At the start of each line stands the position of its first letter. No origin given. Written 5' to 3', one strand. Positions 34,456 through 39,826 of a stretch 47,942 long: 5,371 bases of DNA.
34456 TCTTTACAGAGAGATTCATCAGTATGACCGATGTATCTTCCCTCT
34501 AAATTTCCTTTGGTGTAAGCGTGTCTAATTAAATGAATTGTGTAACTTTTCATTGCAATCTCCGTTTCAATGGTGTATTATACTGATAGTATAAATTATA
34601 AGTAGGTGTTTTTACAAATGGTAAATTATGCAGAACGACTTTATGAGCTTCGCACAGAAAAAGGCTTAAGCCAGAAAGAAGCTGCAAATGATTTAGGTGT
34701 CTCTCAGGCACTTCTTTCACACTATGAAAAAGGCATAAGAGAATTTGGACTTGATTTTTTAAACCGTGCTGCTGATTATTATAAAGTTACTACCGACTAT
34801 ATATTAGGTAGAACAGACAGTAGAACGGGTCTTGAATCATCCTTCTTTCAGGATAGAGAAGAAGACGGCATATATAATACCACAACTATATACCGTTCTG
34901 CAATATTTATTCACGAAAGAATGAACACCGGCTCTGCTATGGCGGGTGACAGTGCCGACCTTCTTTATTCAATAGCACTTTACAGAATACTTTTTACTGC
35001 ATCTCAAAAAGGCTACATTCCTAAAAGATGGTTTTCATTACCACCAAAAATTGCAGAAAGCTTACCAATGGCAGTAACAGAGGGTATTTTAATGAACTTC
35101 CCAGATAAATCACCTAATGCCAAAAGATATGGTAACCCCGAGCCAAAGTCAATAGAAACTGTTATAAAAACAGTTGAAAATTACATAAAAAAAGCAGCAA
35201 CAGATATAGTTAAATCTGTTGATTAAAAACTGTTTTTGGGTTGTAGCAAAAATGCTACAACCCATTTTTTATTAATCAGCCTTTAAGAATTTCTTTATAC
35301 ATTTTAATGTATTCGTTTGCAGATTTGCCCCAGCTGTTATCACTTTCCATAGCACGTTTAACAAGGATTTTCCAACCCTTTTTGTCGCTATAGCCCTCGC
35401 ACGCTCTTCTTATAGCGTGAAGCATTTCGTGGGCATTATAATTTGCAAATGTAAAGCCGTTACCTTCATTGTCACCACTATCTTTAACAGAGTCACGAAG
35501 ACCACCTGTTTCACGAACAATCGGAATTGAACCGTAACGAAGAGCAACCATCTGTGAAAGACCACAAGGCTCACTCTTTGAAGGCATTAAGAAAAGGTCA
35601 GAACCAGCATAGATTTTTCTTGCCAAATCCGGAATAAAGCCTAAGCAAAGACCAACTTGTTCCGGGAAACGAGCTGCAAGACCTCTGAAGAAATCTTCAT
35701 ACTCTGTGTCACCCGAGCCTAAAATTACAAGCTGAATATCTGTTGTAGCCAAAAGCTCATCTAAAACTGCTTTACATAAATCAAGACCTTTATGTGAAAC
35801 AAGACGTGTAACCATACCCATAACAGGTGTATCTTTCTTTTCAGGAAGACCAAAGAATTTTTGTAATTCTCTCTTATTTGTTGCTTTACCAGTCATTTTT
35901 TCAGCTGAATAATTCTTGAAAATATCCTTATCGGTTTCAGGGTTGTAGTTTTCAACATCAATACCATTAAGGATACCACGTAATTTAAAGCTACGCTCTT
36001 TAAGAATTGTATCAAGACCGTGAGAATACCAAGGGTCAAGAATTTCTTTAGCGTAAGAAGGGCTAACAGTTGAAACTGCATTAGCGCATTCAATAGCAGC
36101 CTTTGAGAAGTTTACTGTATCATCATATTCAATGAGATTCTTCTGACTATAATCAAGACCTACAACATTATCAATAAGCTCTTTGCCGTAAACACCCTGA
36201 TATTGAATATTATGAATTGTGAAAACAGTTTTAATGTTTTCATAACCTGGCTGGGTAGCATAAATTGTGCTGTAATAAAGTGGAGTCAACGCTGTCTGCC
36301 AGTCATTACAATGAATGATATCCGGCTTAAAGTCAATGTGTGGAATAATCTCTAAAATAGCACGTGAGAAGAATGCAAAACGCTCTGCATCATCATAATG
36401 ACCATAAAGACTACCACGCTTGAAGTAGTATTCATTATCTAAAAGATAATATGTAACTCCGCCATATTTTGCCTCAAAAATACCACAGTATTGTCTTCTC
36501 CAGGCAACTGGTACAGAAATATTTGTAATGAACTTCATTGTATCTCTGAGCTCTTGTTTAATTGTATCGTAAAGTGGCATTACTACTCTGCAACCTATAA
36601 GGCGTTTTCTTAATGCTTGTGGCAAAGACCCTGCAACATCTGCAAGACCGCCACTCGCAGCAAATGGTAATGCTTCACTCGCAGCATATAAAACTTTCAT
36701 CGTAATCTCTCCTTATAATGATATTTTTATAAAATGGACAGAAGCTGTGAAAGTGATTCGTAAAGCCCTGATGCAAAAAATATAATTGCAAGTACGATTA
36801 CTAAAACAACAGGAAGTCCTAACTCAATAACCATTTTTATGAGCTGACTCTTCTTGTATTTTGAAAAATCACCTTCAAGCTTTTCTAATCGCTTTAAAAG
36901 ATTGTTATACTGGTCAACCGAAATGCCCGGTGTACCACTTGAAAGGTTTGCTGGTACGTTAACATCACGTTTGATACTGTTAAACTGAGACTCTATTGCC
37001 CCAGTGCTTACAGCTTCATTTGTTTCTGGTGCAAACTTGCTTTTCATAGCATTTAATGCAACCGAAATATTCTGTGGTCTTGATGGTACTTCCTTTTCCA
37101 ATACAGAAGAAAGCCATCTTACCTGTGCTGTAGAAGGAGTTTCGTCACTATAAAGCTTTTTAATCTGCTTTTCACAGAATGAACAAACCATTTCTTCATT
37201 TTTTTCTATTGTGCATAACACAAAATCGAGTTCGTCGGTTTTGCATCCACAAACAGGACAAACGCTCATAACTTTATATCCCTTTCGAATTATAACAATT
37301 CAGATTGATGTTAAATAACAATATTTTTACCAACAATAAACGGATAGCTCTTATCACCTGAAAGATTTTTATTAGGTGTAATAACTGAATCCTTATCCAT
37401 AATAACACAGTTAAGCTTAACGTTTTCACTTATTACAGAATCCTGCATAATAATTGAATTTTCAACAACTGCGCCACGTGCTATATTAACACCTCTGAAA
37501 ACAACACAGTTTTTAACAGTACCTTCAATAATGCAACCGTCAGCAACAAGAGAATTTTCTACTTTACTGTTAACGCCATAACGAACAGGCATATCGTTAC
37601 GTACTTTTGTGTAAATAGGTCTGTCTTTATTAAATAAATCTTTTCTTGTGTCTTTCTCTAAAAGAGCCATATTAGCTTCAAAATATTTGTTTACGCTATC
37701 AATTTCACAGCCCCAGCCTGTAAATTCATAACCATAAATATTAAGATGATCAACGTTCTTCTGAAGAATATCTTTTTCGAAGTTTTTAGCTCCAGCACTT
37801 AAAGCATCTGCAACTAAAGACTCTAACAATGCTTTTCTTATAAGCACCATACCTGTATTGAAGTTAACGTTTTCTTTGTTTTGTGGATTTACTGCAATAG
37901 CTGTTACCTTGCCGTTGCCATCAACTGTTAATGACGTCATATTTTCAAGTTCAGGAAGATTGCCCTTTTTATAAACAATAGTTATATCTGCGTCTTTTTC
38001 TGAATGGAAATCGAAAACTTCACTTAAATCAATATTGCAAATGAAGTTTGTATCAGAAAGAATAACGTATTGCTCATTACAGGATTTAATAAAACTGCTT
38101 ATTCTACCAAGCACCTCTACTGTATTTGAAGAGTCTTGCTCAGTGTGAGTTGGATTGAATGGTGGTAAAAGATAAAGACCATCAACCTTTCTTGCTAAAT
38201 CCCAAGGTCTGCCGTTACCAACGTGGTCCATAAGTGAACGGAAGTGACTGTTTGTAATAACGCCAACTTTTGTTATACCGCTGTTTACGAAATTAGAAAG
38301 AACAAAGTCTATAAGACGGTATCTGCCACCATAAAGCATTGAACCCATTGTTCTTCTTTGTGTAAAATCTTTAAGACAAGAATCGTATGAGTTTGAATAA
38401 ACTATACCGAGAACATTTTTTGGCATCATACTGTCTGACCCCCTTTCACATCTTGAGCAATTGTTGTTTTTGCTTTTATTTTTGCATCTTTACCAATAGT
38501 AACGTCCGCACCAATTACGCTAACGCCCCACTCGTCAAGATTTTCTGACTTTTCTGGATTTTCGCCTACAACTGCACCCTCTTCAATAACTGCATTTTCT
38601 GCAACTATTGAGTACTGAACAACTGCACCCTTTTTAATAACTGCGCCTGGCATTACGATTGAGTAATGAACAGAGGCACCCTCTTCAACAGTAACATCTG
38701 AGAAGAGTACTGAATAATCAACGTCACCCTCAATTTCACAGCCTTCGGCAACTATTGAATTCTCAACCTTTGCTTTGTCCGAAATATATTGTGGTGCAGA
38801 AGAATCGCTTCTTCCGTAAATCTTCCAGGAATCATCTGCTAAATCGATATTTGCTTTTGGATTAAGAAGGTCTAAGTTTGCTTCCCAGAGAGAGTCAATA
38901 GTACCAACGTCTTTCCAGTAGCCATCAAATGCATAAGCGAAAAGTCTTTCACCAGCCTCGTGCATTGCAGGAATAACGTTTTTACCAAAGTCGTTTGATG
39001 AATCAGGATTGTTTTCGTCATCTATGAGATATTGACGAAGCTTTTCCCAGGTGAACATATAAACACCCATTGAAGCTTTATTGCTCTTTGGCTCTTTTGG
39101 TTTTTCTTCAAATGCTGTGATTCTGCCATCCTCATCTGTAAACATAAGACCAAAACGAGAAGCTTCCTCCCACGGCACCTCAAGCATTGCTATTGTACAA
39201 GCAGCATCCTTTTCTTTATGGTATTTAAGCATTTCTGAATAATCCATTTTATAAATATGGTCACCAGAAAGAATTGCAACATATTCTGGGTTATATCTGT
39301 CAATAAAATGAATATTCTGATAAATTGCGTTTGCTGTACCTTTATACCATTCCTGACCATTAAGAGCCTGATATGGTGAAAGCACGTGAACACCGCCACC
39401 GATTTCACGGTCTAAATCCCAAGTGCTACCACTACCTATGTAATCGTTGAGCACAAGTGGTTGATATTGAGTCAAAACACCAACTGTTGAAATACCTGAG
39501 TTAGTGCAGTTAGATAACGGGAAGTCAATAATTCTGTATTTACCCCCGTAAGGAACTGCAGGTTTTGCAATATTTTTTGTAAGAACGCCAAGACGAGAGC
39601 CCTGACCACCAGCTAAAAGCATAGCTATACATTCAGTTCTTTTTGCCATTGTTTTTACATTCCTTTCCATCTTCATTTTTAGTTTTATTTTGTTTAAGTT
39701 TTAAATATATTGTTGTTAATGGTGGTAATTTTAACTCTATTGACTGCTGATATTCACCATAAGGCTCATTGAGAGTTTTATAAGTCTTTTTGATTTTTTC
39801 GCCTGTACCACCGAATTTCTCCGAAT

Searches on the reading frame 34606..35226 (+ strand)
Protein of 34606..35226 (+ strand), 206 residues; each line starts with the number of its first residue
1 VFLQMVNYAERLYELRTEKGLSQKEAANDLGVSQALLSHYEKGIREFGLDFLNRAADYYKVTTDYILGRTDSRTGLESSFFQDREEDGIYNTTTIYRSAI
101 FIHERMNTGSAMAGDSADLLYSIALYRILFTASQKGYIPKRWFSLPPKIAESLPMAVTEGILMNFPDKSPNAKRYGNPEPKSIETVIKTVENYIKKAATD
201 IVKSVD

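Call 53: search_protein_families(library=pfam, proteins=[window:34606-35226:+], max_evalue=0.00001)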
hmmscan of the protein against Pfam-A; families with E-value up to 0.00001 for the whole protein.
window:34606-35226:+ (206 aa): 3 families
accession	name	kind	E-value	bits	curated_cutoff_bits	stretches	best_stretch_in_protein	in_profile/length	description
PF01381.28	HTH_3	-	7.4e-13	48.8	23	1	12-66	1-55/55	Helix-turn-helix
PF13560.12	HTH_31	-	9.6e-12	45.5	27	1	9-63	3-58/64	Helix-turn-helix domain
PF12844.13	HTH_19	-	2.2e-10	40.7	30.2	1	10-68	2-60/64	Helix-turn-helix domain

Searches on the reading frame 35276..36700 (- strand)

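Call 53: search_protein_families(library=pfam, proteins=[window:35276-36700:-], max_evalue=0.00001)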
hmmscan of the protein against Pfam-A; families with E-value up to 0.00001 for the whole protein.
window:35276-36700:- (474 aa): 3 families
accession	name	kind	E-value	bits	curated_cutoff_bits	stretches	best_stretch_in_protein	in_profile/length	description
PF08323.17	Glyco_transf_5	-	3.5e-81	272.9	22.7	1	2-235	1-239/239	Starch synthase catalytic domain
PF00534.26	Glycos_transf_1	-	1.3e-18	67.6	26.4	1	282-437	6-159/172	Glycosyl transferases group 1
PF13692.12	Glyco_trans_1_4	-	2.4e-13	51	27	1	292-433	2-139/142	Glycosyl transferases group 1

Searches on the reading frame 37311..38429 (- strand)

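Call 54: search_protein_families(library=pfam, proteins=[window:37311-38429:-], max_evalue=0.001)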
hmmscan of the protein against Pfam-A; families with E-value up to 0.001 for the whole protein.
window:37311-38429:- (372 aa): 4 families
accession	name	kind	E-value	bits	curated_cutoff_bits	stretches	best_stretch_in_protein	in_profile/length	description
PF24894.1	Hexapep_GlmU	-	1.4e-13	51.3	23.3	1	287-356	13-83/104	GlmU-like, C-terminal hexapeptide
PF00483.29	NTP_transferase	-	1.2e-12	48.4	21.2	1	21-258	15-244/245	Nucleotidyl transferase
PF25084.1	LbH_EIF2B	-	4.2e-07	30.4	54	1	285-353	31-102/105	EIF2B subunit epsilon LbH domain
PF25247.1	LbH_GLGC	-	0.00011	22.5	27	1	287-332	10-56/135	GLGC left-handed parallel beta-helix domain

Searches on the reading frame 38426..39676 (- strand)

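Call 54: search_protein_families(library=pfam, proteins=[window:38426-39676:-], max_evalue=0.001)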
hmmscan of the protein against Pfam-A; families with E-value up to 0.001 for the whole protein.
window:38426-39676:- (416 aa): 7 families
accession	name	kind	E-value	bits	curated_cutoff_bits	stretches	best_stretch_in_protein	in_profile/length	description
PF00483.29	NTP_transferase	-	2.3e-67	227.6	21.2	1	18-271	2-243/245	Nucleotidyl transferase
PF24894.1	Hexapep_GlmU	-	9.6e-17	61.4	23.3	1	301-377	13-90/104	GlmU-like, C-terminal hexapeptide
PF25084.1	LbH_EIF2B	-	2.5e-11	43.9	54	1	298-369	30-104/105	EIF2B subunit epsilon LbH domain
PF00132.30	Hexapep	-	9.6e-07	28.7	27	0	386-407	14-35/36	Bacterial transferase hexapeptide (six repeats)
PF12804.13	NTP_transf_3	-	2.9e-05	24.8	27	1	18-161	1-119/160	MobA-like NTP transferase domain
PF07959.18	Fucose_pyrophosphorylase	-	0.00067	19.1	34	0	322-373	274-324/418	Fucose pyrophosphorylase domain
PF25247.1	LbH_GLGC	-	0.00098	19.5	27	0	300-355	9-65/135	GLGC left-handed parallel beta-helix domain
